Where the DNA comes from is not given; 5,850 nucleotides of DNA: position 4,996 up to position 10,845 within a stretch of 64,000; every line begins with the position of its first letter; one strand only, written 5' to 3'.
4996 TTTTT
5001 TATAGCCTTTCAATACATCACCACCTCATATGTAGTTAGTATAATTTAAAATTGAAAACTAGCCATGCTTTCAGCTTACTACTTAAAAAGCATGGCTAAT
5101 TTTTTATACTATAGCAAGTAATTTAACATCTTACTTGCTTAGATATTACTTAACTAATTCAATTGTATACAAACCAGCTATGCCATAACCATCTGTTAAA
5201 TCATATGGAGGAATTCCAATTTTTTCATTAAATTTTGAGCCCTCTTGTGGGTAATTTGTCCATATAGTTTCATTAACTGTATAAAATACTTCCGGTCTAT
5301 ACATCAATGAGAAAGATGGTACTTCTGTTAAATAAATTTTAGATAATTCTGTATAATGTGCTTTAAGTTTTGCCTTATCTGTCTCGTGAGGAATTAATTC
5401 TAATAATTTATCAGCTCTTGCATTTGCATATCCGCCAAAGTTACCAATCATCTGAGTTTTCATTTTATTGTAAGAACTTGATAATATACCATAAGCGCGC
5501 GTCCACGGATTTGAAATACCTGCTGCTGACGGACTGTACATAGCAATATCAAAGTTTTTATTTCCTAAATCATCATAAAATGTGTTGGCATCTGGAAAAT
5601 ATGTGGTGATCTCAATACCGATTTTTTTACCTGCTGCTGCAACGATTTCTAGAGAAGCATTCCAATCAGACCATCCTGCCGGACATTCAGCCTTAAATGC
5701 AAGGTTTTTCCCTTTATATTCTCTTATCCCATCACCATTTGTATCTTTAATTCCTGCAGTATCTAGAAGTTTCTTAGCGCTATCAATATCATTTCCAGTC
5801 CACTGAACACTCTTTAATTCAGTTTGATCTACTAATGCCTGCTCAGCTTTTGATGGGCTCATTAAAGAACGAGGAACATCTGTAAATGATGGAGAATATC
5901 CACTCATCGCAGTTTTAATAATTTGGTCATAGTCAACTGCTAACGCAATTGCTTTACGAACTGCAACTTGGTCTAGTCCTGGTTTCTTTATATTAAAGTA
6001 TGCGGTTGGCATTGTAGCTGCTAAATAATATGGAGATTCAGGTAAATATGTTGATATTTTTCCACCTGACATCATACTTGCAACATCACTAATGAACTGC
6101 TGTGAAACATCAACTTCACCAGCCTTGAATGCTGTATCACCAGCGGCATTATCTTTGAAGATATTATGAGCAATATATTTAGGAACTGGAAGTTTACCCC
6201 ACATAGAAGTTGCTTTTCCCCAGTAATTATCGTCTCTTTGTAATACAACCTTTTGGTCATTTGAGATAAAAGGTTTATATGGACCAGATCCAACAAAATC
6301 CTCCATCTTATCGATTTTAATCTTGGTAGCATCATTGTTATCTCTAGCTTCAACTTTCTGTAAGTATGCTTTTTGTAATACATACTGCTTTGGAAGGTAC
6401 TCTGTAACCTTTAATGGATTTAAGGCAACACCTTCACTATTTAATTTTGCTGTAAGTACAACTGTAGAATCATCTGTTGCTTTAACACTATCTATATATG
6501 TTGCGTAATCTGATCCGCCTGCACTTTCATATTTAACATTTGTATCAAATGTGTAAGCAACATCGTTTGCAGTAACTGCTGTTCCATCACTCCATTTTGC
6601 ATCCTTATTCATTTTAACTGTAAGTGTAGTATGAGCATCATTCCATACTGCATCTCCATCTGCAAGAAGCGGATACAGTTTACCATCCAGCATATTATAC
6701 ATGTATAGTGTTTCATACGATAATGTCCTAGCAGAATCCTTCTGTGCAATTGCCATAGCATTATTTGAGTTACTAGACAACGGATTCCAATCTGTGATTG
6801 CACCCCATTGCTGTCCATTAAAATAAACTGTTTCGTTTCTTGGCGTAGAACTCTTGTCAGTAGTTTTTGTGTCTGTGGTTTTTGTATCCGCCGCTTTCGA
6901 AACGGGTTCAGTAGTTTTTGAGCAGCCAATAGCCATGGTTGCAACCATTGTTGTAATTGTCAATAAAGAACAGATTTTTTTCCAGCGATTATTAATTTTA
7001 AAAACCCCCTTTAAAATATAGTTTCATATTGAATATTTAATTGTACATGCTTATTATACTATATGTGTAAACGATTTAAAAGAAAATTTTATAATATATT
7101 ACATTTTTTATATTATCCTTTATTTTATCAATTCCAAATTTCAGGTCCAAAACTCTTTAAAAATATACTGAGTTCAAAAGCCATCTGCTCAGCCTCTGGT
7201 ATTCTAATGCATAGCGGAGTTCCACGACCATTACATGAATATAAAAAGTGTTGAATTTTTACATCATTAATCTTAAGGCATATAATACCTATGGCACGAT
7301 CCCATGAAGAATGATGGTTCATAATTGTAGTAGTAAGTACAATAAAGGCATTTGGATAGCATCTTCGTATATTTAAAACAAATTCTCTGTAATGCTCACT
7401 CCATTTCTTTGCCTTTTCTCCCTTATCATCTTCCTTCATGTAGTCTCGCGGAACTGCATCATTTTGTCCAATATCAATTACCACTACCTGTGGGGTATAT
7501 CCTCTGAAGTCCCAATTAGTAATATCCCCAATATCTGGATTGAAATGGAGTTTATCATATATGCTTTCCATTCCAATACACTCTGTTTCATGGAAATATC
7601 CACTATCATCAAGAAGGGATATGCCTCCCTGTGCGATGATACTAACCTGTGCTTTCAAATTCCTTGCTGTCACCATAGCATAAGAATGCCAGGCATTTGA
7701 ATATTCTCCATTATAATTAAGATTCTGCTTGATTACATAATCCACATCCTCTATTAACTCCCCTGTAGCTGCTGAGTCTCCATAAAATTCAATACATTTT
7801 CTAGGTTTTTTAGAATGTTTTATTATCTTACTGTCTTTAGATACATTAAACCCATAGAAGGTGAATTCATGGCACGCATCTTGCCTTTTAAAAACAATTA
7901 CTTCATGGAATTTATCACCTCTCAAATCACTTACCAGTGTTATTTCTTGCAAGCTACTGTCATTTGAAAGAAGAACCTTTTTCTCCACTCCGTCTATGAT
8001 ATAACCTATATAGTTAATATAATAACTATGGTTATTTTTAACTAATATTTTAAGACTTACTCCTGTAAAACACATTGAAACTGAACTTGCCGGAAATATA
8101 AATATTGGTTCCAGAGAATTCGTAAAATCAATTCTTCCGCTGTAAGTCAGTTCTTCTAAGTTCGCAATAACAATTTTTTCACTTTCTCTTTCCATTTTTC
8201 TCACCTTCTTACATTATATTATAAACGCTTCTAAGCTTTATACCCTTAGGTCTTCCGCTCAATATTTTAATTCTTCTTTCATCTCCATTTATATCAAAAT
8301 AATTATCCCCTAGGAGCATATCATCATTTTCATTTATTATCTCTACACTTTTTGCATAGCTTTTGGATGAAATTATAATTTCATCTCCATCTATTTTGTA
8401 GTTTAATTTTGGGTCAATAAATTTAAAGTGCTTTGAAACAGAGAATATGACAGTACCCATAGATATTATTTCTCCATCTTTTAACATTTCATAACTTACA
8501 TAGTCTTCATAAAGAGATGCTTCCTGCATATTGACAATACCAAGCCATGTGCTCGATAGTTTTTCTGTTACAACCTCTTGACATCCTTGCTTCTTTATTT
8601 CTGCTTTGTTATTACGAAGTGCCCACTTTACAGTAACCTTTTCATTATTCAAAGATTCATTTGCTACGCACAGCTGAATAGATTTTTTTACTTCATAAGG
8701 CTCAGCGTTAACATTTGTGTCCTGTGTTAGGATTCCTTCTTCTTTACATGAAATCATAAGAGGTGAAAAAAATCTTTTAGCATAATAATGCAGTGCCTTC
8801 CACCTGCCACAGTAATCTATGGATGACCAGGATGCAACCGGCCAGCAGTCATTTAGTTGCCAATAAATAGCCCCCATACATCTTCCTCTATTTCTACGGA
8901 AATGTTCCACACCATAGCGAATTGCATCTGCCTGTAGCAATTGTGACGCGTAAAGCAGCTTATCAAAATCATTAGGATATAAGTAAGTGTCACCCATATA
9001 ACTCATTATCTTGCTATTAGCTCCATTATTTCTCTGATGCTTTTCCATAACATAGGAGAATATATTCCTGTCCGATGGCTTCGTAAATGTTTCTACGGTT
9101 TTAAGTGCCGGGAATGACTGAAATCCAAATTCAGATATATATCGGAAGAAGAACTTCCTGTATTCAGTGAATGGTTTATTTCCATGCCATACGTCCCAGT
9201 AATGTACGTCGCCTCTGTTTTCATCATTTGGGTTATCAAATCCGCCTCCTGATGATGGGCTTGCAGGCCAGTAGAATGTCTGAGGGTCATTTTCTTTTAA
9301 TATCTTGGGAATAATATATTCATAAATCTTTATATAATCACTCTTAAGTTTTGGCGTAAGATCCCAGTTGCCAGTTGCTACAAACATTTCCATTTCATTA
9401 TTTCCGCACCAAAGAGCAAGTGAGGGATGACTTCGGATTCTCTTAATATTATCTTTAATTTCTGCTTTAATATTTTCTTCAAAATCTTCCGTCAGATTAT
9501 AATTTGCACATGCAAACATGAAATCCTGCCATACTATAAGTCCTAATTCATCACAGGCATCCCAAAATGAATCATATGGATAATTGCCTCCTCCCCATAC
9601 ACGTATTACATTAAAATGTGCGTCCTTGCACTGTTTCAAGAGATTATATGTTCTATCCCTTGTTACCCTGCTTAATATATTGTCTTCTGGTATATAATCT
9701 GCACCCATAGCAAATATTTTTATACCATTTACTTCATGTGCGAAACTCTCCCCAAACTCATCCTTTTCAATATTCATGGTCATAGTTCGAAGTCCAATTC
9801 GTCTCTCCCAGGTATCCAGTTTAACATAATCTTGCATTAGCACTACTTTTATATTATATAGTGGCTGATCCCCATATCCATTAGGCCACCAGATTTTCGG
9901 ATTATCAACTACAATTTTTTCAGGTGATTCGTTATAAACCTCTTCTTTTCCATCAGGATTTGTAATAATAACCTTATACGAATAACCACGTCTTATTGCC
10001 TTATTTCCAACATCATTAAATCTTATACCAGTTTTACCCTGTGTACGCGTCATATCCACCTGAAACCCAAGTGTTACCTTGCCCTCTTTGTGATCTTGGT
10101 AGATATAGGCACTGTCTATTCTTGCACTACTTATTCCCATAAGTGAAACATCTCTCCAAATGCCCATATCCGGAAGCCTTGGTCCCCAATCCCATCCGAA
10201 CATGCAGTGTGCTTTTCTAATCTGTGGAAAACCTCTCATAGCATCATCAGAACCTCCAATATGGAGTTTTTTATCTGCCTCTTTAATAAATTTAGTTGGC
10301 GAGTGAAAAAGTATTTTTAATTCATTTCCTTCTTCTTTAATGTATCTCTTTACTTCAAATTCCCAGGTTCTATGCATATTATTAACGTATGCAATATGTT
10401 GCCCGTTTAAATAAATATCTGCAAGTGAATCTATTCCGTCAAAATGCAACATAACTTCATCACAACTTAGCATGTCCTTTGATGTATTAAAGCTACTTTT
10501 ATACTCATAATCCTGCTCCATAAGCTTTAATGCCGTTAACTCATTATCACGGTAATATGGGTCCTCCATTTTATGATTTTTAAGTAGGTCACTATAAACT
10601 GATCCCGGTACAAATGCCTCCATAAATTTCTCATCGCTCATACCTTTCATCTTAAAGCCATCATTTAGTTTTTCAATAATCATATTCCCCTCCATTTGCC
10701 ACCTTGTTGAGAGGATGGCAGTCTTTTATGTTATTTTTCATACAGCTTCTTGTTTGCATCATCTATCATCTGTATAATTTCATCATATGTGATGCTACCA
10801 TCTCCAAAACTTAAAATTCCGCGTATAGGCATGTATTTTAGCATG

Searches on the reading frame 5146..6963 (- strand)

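Call 58: search_protein_families(library=pfam, max_evalue=0.00001, proteins=[window:5146-6963:-])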
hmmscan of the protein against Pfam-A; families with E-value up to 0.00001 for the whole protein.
window:5146-6963:- (605 aa): 1 family
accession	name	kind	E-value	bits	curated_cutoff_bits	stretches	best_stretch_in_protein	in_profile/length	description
PF00496.27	SBP_bac_5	-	9.9e-56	189.9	32.4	1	95-497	1-364/368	Bacterial extracellular solute-binding proteins, family 5 Middle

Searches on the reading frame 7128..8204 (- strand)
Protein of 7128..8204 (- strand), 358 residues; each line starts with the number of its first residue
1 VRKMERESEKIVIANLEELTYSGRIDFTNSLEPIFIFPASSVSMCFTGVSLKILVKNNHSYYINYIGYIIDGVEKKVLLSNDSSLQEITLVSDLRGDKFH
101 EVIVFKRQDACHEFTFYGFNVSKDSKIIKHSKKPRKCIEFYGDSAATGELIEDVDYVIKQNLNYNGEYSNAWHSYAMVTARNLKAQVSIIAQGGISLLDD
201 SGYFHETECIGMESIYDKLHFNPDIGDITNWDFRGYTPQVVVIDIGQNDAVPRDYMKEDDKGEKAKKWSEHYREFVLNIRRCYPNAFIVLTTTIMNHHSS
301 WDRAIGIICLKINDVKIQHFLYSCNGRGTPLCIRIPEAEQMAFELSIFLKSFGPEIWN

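Call 58: search_protein_families(library=pfam, max_evalue=0.00001, proteins=[window:7128-8204:-])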
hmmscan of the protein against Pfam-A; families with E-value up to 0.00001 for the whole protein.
window:7128-8204:- (358 aa): 1 family
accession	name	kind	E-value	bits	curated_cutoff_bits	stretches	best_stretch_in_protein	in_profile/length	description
PF17996.7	CE2_N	-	6e-21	75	27.9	1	21-129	1-106/108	Carbohydrate esterase 2 N-terminal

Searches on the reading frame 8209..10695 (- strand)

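Call 58: search_protein_families(library=pfam, max_evalue=0.00001, proteins=[window:8209-10695:-])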
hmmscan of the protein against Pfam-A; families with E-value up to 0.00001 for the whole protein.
window:8209-10695:- (828 aa): 4 families
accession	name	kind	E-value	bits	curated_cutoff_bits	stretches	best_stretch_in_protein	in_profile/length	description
PF22666.2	Glyco_hydro_2_N2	-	2.9e-51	174.3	27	1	17-181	4-167/167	Glycosyl hydrolase 2 galactose-binding domain-like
PF00703.27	Glyco_hydro_2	-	4.9e-09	37.4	23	1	192-303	2-109/109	Glycosyl hydrolases family 2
PF02837.24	Glyco_hydro_2_N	-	1.1e-06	29.2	28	1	64-141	68-146/169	Glycosyl hydrolases family 2, sugar binding domain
PF17786.7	Mannosidase_ig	-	1.5e-06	29.1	23.4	1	672-756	2-91/91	Mannosidase Ig/CBM-like domain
